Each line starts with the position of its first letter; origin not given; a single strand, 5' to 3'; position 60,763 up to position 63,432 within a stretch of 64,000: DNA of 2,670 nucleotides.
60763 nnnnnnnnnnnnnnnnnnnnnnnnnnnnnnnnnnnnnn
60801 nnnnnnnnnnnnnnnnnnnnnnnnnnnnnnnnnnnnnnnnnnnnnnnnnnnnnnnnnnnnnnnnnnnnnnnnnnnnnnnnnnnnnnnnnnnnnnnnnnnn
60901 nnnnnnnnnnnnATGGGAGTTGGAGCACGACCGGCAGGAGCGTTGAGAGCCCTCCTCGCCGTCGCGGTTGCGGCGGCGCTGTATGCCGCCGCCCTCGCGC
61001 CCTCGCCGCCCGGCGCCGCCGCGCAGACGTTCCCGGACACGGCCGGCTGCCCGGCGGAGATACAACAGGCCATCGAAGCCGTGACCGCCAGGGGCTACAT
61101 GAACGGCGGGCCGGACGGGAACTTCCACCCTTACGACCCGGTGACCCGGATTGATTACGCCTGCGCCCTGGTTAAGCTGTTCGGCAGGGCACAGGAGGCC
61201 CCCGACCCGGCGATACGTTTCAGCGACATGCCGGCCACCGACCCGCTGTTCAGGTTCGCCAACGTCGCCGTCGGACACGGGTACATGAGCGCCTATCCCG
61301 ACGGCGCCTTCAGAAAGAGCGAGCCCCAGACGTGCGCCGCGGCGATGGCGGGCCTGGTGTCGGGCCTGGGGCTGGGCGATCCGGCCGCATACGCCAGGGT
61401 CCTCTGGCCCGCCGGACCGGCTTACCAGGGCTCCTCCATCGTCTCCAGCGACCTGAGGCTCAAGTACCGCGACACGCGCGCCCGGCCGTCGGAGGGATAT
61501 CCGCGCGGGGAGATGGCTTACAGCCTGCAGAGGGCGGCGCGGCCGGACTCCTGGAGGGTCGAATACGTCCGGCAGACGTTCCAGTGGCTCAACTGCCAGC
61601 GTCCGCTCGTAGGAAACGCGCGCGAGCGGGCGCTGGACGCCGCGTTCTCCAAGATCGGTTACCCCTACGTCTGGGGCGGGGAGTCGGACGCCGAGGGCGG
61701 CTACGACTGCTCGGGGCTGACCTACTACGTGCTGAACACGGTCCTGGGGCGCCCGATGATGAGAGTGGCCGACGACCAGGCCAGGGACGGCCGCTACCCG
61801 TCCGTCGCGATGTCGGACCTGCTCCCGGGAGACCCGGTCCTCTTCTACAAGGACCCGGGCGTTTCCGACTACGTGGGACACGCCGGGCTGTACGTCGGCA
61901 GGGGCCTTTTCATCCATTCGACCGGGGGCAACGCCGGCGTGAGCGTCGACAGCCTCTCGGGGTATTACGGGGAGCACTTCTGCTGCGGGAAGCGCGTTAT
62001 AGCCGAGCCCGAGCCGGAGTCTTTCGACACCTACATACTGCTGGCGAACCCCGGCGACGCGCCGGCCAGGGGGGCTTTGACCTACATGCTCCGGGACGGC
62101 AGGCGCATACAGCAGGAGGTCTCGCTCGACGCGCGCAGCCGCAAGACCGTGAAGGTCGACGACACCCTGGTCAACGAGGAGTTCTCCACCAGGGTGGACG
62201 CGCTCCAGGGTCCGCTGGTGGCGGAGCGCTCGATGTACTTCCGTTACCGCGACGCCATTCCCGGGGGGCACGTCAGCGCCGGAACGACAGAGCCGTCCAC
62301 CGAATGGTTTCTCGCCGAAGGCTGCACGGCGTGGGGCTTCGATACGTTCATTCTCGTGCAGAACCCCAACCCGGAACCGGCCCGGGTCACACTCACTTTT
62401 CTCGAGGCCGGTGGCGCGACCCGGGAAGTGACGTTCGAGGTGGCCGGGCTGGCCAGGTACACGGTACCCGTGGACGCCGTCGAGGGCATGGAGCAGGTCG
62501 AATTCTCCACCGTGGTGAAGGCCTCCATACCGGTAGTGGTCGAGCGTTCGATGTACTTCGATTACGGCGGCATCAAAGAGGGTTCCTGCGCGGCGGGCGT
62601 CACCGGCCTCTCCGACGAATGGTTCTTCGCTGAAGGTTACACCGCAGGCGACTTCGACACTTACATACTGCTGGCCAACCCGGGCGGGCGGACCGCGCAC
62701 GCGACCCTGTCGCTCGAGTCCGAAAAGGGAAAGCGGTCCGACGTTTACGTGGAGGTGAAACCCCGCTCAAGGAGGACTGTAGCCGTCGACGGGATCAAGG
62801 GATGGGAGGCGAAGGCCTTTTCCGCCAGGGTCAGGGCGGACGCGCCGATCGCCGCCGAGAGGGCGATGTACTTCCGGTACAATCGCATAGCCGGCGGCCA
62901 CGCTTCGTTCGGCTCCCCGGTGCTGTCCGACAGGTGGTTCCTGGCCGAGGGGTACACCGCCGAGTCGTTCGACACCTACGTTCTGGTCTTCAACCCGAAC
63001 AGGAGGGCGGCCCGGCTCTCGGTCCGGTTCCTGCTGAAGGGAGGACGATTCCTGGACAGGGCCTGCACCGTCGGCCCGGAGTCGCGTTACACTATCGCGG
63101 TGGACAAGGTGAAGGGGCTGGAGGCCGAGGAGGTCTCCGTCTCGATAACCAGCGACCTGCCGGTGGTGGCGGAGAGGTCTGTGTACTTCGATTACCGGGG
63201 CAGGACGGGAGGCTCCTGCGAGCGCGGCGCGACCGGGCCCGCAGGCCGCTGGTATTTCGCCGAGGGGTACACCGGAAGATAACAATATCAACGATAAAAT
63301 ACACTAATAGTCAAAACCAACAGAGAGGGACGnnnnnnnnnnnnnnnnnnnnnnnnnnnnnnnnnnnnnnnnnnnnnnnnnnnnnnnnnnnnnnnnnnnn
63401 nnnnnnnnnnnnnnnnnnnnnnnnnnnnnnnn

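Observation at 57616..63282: The four-repeat module occurs in two circularly permuted registers, suggesting a closed ring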

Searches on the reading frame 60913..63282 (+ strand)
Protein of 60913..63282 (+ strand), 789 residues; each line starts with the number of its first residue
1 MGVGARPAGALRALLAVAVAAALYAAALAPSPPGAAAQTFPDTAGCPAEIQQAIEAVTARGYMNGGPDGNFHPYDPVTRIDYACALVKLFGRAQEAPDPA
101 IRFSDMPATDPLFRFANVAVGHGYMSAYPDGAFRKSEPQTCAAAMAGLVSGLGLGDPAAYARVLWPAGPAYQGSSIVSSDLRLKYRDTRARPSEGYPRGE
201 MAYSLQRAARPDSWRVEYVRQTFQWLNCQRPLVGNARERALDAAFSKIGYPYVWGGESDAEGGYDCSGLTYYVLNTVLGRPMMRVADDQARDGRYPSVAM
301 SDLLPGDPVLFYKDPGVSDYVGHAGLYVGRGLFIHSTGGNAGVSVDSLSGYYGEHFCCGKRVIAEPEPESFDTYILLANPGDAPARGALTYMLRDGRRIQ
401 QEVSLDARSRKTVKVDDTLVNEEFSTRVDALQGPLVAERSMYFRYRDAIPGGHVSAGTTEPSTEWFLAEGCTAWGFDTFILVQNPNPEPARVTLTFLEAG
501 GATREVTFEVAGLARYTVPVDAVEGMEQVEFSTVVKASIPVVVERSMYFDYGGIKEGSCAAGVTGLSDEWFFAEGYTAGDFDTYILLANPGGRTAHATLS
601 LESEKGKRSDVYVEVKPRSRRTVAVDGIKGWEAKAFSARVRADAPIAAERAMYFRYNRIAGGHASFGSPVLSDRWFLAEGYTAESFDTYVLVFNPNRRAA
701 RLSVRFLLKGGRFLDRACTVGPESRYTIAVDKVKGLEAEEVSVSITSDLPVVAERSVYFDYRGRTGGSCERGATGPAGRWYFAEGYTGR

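Call 3: search_protein_families(library=pfam, proteins=[window:60913-63282:+], max_evalue=0.1)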
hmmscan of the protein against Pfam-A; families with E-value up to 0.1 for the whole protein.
window:60913-63282:+ (789 aa): 4 families
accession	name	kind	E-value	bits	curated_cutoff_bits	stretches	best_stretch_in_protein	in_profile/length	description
PF00877.26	NLPC_P60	-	1.8e-17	63.7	23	1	249-357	1-101/105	NlpC/P60 family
PF18986.5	DUF5719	-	5.5e-15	55.7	26.2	1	567-757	51-243/319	Family of unknown function (DUF5719)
PF00395.25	SLH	-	4.6e-12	46.2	20.8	1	39-83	1-44/44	S-layer homology domain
PF05382.19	Amidase_5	-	0.093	13.1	21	0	263-348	28-118/142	Bacteriophage peptidoglycan hydrolase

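Call 4: search_protein_families(library=ncbifam, proteins=[window:60913-63282:+], max_evalue=0.1)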
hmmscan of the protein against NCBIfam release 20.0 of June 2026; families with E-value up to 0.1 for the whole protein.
window:60913-63282:+ (789 aa): 8 families
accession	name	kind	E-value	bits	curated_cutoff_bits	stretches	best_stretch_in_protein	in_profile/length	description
NF038345.1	wall_hydro_RipC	exception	2.9e-16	59.8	425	1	232-340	246-343/362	peptidoglycan hydrolase RipC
NF040678.1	EntFM_CwpFM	equivalog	1.5e-10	40.7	720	1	244-356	319-424/430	enterotoxin EntFM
NF010495.0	PRK13914.1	equivalog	1.6e-06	27.4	647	1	244-351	373-469/481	invasion associated endopeptidase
NF033742.1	NlpC_p60_RipB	exception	2.2e-06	27.5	335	1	236-347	76-190/206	NlpC/P60 family peptidoglycan endopeptidase RipB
NF008096.1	PRK10838.1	equivalog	2.9e-06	27.2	186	1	241-364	72-187/189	bifunctional murein DD-endopeptidase/murein LD-carboxypeptidase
NF033741.1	NlpC_p60_RipA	exception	0.0024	17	625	1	235-336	326-430/457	NlpC/P60 family peptidoglycan endopeptidase RipA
NF033190.2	inl_like_NEAT_1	exception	0.013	13.8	1275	1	39-108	642-708/754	NEAT domain-containing leucine-rich repeat protein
NF033743.1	NlpC_inact_RipD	exception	0.02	14.4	215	0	262-343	91-164/181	NlpC/P60 family peptidoglycan-binding protein RipD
